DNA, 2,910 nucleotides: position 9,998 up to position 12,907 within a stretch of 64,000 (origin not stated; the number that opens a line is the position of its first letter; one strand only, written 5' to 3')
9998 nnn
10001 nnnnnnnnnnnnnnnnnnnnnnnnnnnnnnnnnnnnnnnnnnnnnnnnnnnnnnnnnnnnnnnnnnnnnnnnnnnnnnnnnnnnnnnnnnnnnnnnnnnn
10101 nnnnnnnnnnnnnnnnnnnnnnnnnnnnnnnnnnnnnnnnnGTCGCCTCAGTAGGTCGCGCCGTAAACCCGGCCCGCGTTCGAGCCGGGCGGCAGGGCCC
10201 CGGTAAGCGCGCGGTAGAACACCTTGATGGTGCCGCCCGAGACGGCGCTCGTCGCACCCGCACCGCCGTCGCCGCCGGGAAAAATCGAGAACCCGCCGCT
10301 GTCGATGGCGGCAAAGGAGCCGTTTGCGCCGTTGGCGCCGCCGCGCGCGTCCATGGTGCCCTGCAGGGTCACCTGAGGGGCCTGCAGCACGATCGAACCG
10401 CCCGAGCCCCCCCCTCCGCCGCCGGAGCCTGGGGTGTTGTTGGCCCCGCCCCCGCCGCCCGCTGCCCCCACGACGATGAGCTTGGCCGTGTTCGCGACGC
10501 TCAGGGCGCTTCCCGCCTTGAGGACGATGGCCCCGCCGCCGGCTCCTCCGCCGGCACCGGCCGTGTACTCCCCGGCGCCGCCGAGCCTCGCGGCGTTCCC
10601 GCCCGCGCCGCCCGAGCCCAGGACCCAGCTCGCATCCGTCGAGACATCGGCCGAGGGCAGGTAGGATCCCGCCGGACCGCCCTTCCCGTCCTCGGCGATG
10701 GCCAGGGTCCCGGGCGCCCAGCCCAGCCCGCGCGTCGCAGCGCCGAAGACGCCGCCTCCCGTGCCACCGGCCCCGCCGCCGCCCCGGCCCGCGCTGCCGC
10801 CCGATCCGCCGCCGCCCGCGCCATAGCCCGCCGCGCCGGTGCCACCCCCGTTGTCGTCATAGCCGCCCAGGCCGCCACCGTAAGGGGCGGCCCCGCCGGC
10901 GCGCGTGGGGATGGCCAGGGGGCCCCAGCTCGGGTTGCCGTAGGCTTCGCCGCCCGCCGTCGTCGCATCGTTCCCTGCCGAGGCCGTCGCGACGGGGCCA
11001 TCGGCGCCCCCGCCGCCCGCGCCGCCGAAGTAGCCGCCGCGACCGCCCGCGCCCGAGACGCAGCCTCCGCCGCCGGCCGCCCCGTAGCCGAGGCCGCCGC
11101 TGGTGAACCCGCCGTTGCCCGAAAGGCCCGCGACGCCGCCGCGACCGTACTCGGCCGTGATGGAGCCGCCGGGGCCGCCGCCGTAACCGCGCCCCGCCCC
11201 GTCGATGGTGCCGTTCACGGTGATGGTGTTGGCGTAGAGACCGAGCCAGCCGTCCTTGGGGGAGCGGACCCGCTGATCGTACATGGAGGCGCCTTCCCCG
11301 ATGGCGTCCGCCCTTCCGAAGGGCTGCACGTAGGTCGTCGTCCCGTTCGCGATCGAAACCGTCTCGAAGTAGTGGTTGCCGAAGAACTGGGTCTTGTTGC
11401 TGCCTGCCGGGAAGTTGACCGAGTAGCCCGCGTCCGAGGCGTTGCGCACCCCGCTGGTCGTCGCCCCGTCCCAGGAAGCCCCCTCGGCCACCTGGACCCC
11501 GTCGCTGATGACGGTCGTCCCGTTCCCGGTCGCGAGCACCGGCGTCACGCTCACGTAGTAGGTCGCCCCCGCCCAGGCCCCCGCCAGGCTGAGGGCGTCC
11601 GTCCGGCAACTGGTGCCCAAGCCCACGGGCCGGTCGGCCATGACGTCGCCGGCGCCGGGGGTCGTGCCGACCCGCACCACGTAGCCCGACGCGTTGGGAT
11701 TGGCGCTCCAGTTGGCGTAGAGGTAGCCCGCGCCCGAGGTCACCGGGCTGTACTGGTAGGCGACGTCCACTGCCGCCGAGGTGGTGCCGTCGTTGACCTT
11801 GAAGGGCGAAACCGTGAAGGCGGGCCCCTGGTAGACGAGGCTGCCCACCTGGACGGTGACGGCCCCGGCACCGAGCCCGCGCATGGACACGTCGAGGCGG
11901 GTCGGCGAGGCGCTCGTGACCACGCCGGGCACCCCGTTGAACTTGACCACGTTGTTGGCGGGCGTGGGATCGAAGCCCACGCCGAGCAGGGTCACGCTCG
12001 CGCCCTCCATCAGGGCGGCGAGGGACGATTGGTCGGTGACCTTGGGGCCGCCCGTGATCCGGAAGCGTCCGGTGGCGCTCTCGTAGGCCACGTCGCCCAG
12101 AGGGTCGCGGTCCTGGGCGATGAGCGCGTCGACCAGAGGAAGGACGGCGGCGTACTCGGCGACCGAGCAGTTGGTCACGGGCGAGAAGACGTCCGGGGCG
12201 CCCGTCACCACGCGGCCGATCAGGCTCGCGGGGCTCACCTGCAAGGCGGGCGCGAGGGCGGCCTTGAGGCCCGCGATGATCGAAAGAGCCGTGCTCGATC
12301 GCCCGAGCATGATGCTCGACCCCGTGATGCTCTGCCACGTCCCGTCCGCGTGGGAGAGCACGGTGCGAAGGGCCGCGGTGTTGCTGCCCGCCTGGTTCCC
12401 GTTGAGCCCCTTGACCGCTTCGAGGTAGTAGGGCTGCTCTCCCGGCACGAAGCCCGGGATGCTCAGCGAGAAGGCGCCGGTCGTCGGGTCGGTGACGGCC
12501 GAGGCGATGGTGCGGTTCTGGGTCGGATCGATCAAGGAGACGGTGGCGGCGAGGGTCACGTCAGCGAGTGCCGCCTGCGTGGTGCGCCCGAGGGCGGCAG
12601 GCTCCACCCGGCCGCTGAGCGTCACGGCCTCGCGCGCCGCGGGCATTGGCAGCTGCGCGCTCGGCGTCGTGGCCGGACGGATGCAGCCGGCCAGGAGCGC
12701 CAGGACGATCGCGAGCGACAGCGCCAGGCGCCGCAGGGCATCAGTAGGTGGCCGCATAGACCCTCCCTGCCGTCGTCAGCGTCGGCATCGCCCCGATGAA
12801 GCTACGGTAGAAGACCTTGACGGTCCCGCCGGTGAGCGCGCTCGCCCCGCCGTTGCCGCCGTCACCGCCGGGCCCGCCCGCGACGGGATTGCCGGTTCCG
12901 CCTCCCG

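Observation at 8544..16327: Five-gene lipoprotein operon with two tandem ~868-aa paralogs bearing PGRS-like glycine-rich C-terminal regions, plus a truncated third copy: candidate undescribed surface system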

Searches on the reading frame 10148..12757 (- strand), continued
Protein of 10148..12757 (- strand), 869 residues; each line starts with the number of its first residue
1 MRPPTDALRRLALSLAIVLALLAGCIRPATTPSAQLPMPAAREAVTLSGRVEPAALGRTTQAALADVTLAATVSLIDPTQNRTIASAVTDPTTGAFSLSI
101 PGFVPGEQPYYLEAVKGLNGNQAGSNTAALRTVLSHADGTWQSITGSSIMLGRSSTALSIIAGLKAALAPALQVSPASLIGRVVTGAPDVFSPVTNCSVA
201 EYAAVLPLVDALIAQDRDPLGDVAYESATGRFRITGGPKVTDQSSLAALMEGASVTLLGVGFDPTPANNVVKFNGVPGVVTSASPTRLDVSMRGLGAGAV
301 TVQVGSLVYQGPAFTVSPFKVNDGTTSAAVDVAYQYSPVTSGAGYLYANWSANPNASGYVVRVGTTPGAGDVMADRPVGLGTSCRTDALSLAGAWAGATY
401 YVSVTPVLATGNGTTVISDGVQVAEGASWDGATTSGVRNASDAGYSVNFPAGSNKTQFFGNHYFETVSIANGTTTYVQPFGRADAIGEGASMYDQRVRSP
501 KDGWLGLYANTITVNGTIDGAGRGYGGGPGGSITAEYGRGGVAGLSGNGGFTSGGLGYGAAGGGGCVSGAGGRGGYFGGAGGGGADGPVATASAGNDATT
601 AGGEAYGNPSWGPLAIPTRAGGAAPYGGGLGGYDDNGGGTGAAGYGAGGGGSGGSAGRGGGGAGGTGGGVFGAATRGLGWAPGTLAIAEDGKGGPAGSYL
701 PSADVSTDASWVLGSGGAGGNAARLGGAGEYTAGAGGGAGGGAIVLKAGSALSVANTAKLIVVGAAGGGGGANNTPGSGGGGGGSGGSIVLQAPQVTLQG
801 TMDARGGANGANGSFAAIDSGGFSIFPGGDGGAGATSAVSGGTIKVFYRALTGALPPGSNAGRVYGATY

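Call 55: search_protein_families(library=pfam, proteins=[P0007, P0008, P0009, P0010, P0012, P0013, P0014, P0015], max_evalue=0.1)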
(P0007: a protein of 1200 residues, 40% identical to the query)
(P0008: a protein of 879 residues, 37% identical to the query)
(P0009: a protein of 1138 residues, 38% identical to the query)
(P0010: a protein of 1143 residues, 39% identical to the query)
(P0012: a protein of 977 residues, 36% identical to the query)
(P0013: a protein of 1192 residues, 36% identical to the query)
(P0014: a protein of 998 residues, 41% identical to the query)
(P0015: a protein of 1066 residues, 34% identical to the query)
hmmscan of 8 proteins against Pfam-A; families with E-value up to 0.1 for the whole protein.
P0007 (1200 aa): 9 families
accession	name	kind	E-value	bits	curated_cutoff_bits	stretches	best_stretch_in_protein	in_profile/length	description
PF01344.31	Kelch_1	-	8.1e-45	150.4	20.1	9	851-881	2-31/46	Kelch motif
PF13964.12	Kelch_6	-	3.8e-30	103.3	25.3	4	1012-1041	3-31/50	Kelch motif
PF24681.1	Kelch_KLHDC2_KLHL20_DRC7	-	2.4e-24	86.3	50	3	592-764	3-172/221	KLHDC2/KLHL20/DRC7 Kelch-repeats domain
PF01833.30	TIG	-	3.8e-23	81.7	20.9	3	404-479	2-82/84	IPT/TIG domain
PF24981.1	Beta-prop_ATRN-LZTR1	-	3.4e-11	43.4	50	4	903-1089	94-286/289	Attractin/LZTR1 beta-propeller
PF25210.1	Kelch_FKB95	-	8.3e-08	32.6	70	0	575-608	67-100/268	FKB95, Kelch-repeats domain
PF13854.13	Kelch_HCF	-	2.8e-06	27.3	113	0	1058-1090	233-265/345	Host cell factor, Kelch-repeats domain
PF07646.21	Kelch_2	-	5e-05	23.5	21.3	0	588-610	2-21/48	Kelch motif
PF13418.12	Kelch_4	-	0.00078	19.8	21.6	0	747-773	2-29/49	Galactose oxidase, central domain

P0008 (879 aa): 10 families
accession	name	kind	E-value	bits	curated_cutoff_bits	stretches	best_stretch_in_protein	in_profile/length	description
PF01833.30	TIG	-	7.8e-22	77.5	20.9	3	318-391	3-82/84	IPT/TIG domain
PF01344.31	Kelch_1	-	3.5e-20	71.6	20.1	3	740-770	1-31/46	Kelch motif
PF13964.12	Kelch_6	-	1.8e-19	69.4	25.3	1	633-662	1-28/50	Kelch motif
PF24681.1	Kelch_KLHDC2_KLHL20_DRC7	-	1.8e-11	44.2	50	2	630-758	100-221/221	KLHDC2/KLHL20/DRC7 Kelch-repeats domain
PF13418.12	Kelch_4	-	6.6e-08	32.8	21.6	0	633-662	1-29/49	Galactose oxidase, central domain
PF24981.1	Beta-prop_ATRN-LZTR1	-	1.1e-07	31.9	50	1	630-814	36-224/289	Attractin/LZTR1 beta-propeller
PF25210.1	Kelch_FKB95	-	0.00041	20.5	70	0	740-814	32-102/268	FKB95, Kelch-repeats domain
PF13854.13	Kelch_HCF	-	0.00065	19.5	113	1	630-761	236-327/345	Host cell factor, Kelch-repeats domain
PF07646.21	Kelch_2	-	0.0067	16.8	21.3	0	637-653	5-21/48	Kelch motif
PF23364.1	MAX_effector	-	0.058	13.8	27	0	615-653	3-40/61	MAX effector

P0009 (1138 aa): 9 families
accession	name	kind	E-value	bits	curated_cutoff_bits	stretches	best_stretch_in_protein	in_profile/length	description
PF25021.1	TEN_NHL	-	2.8e-59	201.3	27.1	7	652-828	5-177/357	Teneurin NHL domain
PF01436.27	NHL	-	1.3e-34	116.9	20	4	791-814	3-26/28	NHL repeat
PF01833.30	TIG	-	9.5e-20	70.8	20.9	3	396-474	1-83/84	IPT/TIG domain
PF08450.18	SGL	-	2.9e-15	57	26.3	1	793-1032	3-218/246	SMP-30/Gluconolactonase/LRE-like region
PF06739.17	SBBP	-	1e-08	35.4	20.5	0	994-1014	9-29/38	Beta-propeller repeat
PF13449.12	Phytase-like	-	0.00054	20.4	27.6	0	1046-1087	60-101/284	Esterase-like activity of phytase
PF22701.2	Mala_s_1-like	-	0.00061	20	27.5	0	726-796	87-136/195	Mal s 1 allergenic protein-like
PF06977.17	SdiA-regulated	-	0.0016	18.1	21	0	1053-1070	222-239/249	SdiA-regulated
PF24328.1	DUF7498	-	0.048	14.7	27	0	320-371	7-65/97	Domain of unknown function (DUF7498)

P0010 (1143 aa): 11 families
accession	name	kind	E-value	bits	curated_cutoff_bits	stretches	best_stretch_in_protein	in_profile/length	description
PF25021.1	TEN_NHL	-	2.1e-46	159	27.1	8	747-832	81-178/357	Teneurin NHL domain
PF01436.27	NHL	-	1e-35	120.4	20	4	794-819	1-26/28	NHL repeat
PF01833.30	TIG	-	1.2e-21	76.9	20.9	3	402-475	2-80/84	IPT/TIG domain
PF08450.18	SGL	-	5.1e-16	59.5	26.3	2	685-881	41-213/246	SMP-30/Gluconolactonase/LRE-like region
PF06739.17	SBBP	-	5.8e-13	49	20.5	0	624-641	11-28/38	Beta-propeller repeat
PF07494.17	Reg_prop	-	1.4e-06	28.3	20.4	0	566-583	4-21/24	Two component regulator propeller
PF06977.17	SdiA-regulated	-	8.6e-06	25.6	21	0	622-642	219-239/249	SdiA-regulated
PF13449.12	Phytase-like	-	2.4e-05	24.8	27.6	0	1060-1106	68-114/284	Esterase-like activity of phytase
PF24684.1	Vgb_lyase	-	4.7e-05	22.8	50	0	1054-1093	91-130/290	Virginiamycin B lyase family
PF20067.5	SSL_N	-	0.00056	20.2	18.9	0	628-650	23-45/46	Strictosidine synthase-like, N-terminal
PF24328.1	DUF7498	-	0.046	14.8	27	1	329-385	11-74/97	Domain of unknown function (DUF7498)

P0012 (977 aa): 13 families
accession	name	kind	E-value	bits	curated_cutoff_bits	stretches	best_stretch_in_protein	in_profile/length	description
PF01436.27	NHL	-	1.3e-58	192.7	20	8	480-506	1-27/28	NHL repeat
PF25021.1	TEN_NHL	-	1.7e-53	182.3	27.1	7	425-520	73-178/357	Teneurin NHL domain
PF01833.30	TIG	-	2e-14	53.8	20.9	2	322-400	1-82/84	IPT/TIG domain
PF08450.18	SGL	-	5.1e-14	52.9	26.3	4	488-631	93-217/246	SMP-30/Gluconolactonase/LRE-like region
PF22701.2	Mala_s_1-like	-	8.7e-13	48.9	27.5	3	413-520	86-169/195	Mal s 1 allergenic protein-like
PF24684.1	Vgb_lyase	-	4.9e-12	45.7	50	1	710-870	56-214/290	Virginiamycin B lyase family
PF06739.17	SBBP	-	7.1e-12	45.5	20.5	1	593-613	9-29/38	Beta-propeller repeat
PF13449.12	Phytase-like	-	1e-05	26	27.6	0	862-926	46-100/284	Esterase-like activity of phytase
PF07494.17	Reg_prop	-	2e-05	24.7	20.4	0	839-856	7-24/24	Two component regulator propeller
PF06977.17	SdiA-regulated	-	4.4e-05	23.2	21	0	474-498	216-240/249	SdiA-regulated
PF20067.5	SSL_N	-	0.00019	21.7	18.9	0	895-911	23-39/46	Strictosidine synthase-like, N-terminal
PF23500.1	DUF7133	-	0.0029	17.4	27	0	752-771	330-349/385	Domain of unknown function (DUF7133)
PF13620.12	CarboxypepD_reg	-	0.011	16.5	32.3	1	49-98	3-44/82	Carboxypeptidase regulatory-like domain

P0013 (1192 aa): 11 families
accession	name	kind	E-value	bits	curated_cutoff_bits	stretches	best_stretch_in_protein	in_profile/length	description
PF01436.27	NHL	-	1.4e-21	75.8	20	2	383-407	1-25/28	NHL repeat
PF08450.18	SGL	-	9.1e-14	52.1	26.3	2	419-488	174-244/246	SMP-30/Gluconolactonase/LRE-like region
PF06739.17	SBBP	-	1.3e-09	38.3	20.5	0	472-493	14-36/38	Beta-propeller repeat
PF20067.5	SSL_N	-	3.6e-09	36.8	18.9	0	862-893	14-45/46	Strictosidine synthase-like, N-terminal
PF07494.17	Reg_prop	-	6.2e-08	32.4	20.4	0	700-716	7-23/24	Two component regulator propeller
PF01833.30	TIG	-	1.2e-07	32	20.9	1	249-315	5-72/84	IPT/TIG domain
PF22701.2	Mala_s_1-like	-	3.3e-05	24.2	27.5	1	386-534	1-150/195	Mal s 1 allergenic protein-like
PF14339.12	DUF4394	-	0.00011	22.1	29.6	1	655-690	26-61/230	Domain of unknown function (DUF4394)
PF25021.1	TEN_NHL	-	0.0012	18.3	27.1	0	377-401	135-159/357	Teneurin NHL domain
PF06977.17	SdiA-regulated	-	0.0013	18.4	21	0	378-400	217-239/249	SdiA-regulated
PF13449.12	Phytase-like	-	0.088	13.1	27.6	0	552-598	64-110/284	Esterase-like activity of phytase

P0014 (998 aa): 9 families
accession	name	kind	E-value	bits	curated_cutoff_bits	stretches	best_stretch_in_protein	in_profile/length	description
PF25021.1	TEN_NHL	-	2.1e-43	149.1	27.1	8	474-517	129-172/357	Teneurin NHL domain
PF01436.27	NHL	-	1.3e-34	116.9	20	5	727-752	1-26/28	NHL repeat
PF06739.17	SBBP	-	2.1e-11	44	20.5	1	333-350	10-27/38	Beta-propeller repeat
PF24684.1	Vgb_lyase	-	2.4e-08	33.6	50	0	555-584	99-128/290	Virginiamycin B lyase family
PF08450.18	SGL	-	2.6e-08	34.2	26.3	0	867-989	8-105/246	SMP-30/Gluconolactonase/LRE-like region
PF20067.5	SSL_N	-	3.3e-08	33.7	18.9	1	426-447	16-37/46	Strictosidine synthase-like, N-terminal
PF06977.17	SdiA-regulated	-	8.5e-05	22.3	21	0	386-407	219-240/249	SdiA-regulated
PF22701.2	Mala_s_1-like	-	0.0063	16.7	27.5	0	338-461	1-118/195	Mal s 1 allergenic protein-like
PF13620.12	CarboxypepD_reg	-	0.0096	16.7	32.3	1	55-86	13-43/82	Carboxypeptidase regulatory-like domain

P0015 (1066 aa): 14 families
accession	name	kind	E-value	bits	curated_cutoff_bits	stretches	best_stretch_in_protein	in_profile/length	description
PF01436.27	NHL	-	3.3e-13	49.4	20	1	782-802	1-21/28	NHL repeat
PF24684.1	Vgb_lyase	-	1.2e-10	41.2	50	1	359-617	13-276/290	Virginiamycin B lyase family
PF08450.18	SGL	-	3.7e-10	40.3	26.3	1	502-602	112-221/246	SMP-30/Gluconolactonase/LRE-like region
PF01833.30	TIG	-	3.6e-08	33.7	20.9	1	243-310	2-72/84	IPT/TIG domain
PF25021.1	TEN_NHL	-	3.2e-06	26.8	27.1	1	525-592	32-100/357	Teneurin NHL domain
PF14517.12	Tachylectin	-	6.6e-06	26.5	29.8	0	749-851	96-194/230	Tachylectin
PF06739.17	SBBP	-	0.00014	22.2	20.5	1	482-508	11-37/38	Beta-propeller repeat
PF10282.15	Lactonase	-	0.00099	18.8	21.7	0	526-605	246-334/344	Lactonase, 7-bladed beta-propeller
PF01731.26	Arylesterase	-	0.0013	19.3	21.3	0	534-582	26-72/86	Arylesterase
PF22701.2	Mala_s_1-like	-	0.0016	18.7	27.5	0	532-595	96-160/195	Mal s 1 allergenic protein-like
PF06977.17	SdiA-regulated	-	0.004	16.8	21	0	518-550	217-248/249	SdiA-regulated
PF23500.1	DUF7133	-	0.0098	15.7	27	0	360-377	330-347/385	Domain of unknown function (DUF7133)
PF24817.1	WD40_WDHD1_1st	-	0.057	13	109.9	0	697-807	43-153/291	WDHD1 first WD40 domain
PF20067.5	SSL_N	-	0.06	13.7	18.9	0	475-502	12-39/46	Strictosidine synthase-like, N-terminal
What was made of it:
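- On Carboxypeptidase regulatory-like domain (PF13620): Two stalk homologs hit at E about 0.01 (16.5-16.7 bits against a cut-off of 32.3) at the equivalent position (call 55).
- Checked: Two homologs hit PF13620 at E about 0.01, below the cut-off (call 55).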

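Call 84: find_encoding_contigs(protein=P0010, flank=8000, max_places=1)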
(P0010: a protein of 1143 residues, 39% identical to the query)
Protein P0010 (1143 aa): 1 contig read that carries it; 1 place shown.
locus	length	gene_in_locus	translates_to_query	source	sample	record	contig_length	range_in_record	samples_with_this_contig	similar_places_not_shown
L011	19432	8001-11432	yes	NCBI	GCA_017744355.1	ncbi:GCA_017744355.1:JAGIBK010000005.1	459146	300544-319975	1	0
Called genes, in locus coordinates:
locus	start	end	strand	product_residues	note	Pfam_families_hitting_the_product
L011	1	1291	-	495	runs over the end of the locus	PF05496:RuvB_N (faint), PF06068:TIP49 (weak), PF13401:AAA_22 (faint), PF00004:AAA, PF17862:AAA_lid_3, PF01434:Peptidase_M41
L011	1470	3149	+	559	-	-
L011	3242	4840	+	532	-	PF12729:4HB_MCP_1 (weak), PF00672:HAMP (weak), PF00512:HisKA, PF02518:HATPase_c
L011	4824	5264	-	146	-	PF00011:HSP20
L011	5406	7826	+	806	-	PF00133:tRNA-synt_1, PF01406:tRNA-synt_1e (faint), PF09334:tRNA-synt_1g, PF13603:tRNA-synt_1_2, PF00133:tRNA-synt_1, PF09334:tRNA-synt_1g (weak), PF08264:Anticodon_1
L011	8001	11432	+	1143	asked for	PF01833:TIG, PF06739:SBBP (faint), PF24328:DUF7498 (faint), PF01833:TIG, PF08450:SGL (faint), PF07494:Reg_prop (faint), PF25021:TEN_NHL (weak), PF25021:TEN_NHL (weak), +3 more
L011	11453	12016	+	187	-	-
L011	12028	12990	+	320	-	-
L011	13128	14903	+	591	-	-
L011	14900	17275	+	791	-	-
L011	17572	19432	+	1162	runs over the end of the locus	PF02574:S-methyl_trans, PF00809:Pterin_bind, PF02607:B12-binding_2, PF02310:B12-binding, PF02965:Met_synt_B12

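Call 85: find_encoding_contigs(protein=P0009, flank=8000, max_places=1)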
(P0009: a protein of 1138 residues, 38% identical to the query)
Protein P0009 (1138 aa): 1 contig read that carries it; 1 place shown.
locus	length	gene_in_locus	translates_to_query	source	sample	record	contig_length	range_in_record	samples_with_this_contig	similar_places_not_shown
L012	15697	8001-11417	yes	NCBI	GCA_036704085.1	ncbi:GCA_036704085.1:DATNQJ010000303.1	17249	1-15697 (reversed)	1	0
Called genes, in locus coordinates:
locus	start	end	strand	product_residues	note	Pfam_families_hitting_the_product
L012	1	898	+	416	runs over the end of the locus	PF08447:PAS_3, PF00512:HisKA, PF02518:HATPase_c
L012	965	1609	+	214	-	-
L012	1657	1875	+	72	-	-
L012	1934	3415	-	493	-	PF05496:RuvB_N (faint), PF06068:TIP49 (weak), PF13401:AAA_22 (faint), PF00004:AAA, PF17862:AAA_lid_3, PF01434:Peptidase_M41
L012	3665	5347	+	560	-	-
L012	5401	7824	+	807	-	PF00133:tRNA-synt_1, PF01406:tRNA-synt_1e (faint), PF09334:tRNA-synt_1g, PF13603:tRNA-synt_1_2, PF00133:tRNA-synt_1, PF09334:tRNA-synt_1g (weak), PF08264:Anticodon_1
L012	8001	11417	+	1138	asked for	PF01833:TIG (weak), PF24328:DUF7498 (faint), PF01833:TIG, PF06739:SBBP (faint), PF01436:NHL (faint), PF08450:SGL (faint), PF25021:TEN_NHL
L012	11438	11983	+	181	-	-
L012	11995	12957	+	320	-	-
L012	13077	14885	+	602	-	-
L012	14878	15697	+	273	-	PF13401:AAA_22 (weak)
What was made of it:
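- The same order is found in L011 and L012, where the head is an NHL propeller (calls 84, 85). The head is swapped for NHL or Kelch propellers in the same cassette (calls 55, 84, 85).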

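Call 95: find_encoding_contigs(protein=P0014, flank=6000, max_places=1)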
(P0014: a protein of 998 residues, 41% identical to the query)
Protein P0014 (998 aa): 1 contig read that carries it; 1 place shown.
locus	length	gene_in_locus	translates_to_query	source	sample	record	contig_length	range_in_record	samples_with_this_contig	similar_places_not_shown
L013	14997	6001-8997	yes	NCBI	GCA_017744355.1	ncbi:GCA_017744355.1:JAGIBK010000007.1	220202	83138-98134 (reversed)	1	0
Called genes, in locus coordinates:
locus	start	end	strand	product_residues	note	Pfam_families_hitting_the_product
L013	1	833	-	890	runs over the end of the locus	PF00270:DEAD, PF04851:ResIII, PF22527:DEXQc_Suv3 (weak), PF00271:Helicase_C (weak), PF08148:DSHCT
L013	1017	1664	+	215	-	PF01351:RNase_HII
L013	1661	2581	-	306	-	PF13529:Peptidase_C39_2, PF03412:Peptidase_C39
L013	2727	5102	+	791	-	-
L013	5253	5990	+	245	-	PF26182:Ig_NUP210_5th (faint)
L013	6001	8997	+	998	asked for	PF01436:NHL (faint), PF06739:SBBP (faint), PF08450:SGL (faint), PF20067:SSL_N (faint), PF24684:Vgb_lyase (faint), PF25021:TEN_NHL (faint)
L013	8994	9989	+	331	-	-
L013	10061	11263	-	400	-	PF00155:Aminotran_1_2, PF00266:Aminotran_5 (faint), PF01053:Cys_Met_Meta_PP (weak)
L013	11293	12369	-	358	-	PF08240:ADH_N, PF16912:Glu_dehyd_C, PF00107:ADH_zinc_N, PF13602:ADH_zinc_N_2 (weak)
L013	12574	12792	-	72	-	-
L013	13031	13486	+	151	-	-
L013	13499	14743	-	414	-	-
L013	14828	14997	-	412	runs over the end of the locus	PF00438:S-AdoMet_synt_N, PF02772:S-AdoMet_synt_M, PF02773:S-AdoMet_synt_C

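Call 96: find_encoding_contigs(protein=P0012, flank=6000, max_places=1)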
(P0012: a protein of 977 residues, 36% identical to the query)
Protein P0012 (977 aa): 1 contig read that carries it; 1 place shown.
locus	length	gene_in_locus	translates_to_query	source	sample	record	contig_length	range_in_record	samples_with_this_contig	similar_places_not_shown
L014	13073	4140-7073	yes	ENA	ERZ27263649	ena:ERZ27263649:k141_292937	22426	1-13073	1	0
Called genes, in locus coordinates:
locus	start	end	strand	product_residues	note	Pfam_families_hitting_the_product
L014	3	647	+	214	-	?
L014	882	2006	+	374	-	PF08240:ADH_N, PF16912:Glu_dehyd_C (weak), PF00107:ADH_zinc_N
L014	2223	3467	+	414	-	PF01590:GAF, PF13185:GAF_2, PF00512:HisKA, PF02518:HATPase_c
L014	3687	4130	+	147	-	-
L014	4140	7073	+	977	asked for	PF01833:TIG, PF25021:TEN_NHL, PF01436:NHL (weak), PF25021:TEN_NHL (weak), PF01436:NHL (weak), PF25021:TEN_NHL (weak), PF24684:Vgb_lyase (weak), PF25021:TEN_NHL, +5 more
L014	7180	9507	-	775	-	PF00512:HisKA, PF13581:HATPase_c_2 (weak), PF02518:HATPase_c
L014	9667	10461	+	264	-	PF00072:Response_reg, PF12833:HTH_18, PF00165:HTH_AraC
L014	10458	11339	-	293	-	PF00583:Acetyltransf_1, PF13673:Acetyltransf_10 (faint), PF08445:FR47 (faint), PF13508:Acetyltransf_7 (weak)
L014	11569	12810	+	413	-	PF25973:BSH_CzcB (weak)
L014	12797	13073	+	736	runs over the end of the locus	PF03412:Peptidase_C39, PF00664:ABC_membrane, PF00005:ABC_tran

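Call 99: search_protein_families(library=pfam, proteins=[L013:8994-9989:+, L013:5253-5990:+], max_evalue=0.01)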
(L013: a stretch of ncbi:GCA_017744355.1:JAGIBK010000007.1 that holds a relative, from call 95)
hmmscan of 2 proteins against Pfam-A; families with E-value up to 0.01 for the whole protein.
L013:8994-9989:+ (331 aa): 0 families

L013:5253-5990:+ (245 aa): 0 families

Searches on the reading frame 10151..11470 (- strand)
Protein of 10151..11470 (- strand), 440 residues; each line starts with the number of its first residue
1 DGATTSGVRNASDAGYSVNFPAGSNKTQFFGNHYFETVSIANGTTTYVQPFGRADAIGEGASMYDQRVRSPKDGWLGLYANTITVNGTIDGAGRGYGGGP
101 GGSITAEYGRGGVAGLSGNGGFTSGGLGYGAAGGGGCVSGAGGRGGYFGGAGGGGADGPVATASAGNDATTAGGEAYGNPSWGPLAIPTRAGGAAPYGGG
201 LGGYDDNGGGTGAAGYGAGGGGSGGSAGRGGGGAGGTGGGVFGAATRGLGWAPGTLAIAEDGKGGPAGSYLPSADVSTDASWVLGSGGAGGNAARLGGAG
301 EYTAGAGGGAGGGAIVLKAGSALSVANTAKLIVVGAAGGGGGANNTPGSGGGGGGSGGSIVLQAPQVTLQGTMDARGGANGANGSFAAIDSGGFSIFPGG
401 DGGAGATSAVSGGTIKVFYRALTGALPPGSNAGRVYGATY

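Call 29: search_protein_families(library=pfam, proteins=[window:10151-11470:-], max_evalue=10)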
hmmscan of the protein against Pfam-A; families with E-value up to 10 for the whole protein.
window:10151-11470:- (440 aa): 0 families
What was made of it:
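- On ALK/LTK-type glycine-rich domain (PF12810): No Pfam hit at E 10 (call 29).
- Closest known: ALK/LTK-type glycine-rich domain. Different: No Pfam hit even at E 10 (call 29).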
